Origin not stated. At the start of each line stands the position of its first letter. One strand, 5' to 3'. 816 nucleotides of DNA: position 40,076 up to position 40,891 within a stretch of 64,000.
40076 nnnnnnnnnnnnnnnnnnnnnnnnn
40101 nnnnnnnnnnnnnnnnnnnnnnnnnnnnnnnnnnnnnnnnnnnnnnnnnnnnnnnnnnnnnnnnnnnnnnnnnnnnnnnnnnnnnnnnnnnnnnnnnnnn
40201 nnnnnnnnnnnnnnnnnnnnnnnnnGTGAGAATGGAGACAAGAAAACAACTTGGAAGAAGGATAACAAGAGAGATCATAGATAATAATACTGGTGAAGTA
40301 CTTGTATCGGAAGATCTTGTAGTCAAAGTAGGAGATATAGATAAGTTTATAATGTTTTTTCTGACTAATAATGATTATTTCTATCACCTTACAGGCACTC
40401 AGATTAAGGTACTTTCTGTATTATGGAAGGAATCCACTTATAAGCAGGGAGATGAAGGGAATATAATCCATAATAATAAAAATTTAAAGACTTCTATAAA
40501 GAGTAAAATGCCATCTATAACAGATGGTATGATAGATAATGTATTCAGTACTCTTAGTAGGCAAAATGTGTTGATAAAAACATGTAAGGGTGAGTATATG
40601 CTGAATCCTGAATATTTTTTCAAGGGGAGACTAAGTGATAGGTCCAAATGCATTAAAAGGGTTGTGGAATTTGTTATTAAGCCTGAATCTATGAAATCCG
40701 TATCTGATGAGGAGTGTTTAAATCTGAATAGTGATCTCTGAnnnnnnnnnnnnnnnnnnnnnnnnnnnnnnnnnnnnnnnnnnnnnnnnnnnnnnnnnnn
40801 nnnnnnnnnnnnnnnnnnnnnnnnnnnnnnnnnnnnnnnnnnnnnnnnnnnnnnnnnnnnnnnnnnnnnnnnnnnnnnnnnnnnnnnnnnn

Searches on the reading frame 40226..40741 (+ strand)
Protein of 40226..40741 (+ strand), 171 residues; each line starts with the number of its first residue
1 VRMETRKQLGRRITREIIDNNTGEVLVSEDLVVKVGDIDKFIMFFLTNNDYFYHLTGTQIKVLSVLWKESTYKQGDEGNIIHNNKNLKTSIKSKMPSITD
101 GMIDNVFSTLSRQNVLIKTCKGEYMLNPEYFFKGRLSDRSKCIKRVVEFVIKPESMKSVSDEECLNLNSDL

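Call 3: search_protein_families(library=pfam, proteins=[window:40226-40741:+], max_evalue=1)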
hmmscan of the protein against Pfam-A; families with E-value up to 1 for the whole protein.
window:40226-40741:+ (171 aa): 3 families
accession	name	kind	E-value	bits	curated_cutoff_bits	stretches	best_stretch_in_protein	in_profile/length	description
PF05732.17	RepL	-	1.2e-05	25.3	20.3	1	5-157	3-146/164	Firmicute plasmid replication protein (RepL)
PF19125.5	DUF5809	-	0.0097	16.5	31.6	1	7-72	37-100/130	Family of unknown function (DUF5809)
PF05295.16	Luciferase_N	-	0.22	12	25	0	136-161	9-34/82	Luciferase/LBP N-terminal domain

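Call 4: search_protein_families(library=phrogs, proteins=[window:40226-40741:+], max_evalue=0.01)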
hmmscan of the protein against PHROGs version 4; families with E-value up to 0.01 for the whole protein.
window:40226-40741:+ (171 aa): 3 families
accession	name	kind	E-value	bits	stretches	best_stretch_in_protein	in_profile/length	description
phrog_13034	-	unknown function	0.00022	22.3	1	16-63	5-57/75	-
phrog_36664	-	unknown function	0.0028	17.7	1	30-121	143-233/370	-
phrog_9501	-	unknown function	0.0098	16.1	0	40-140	42-145/267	-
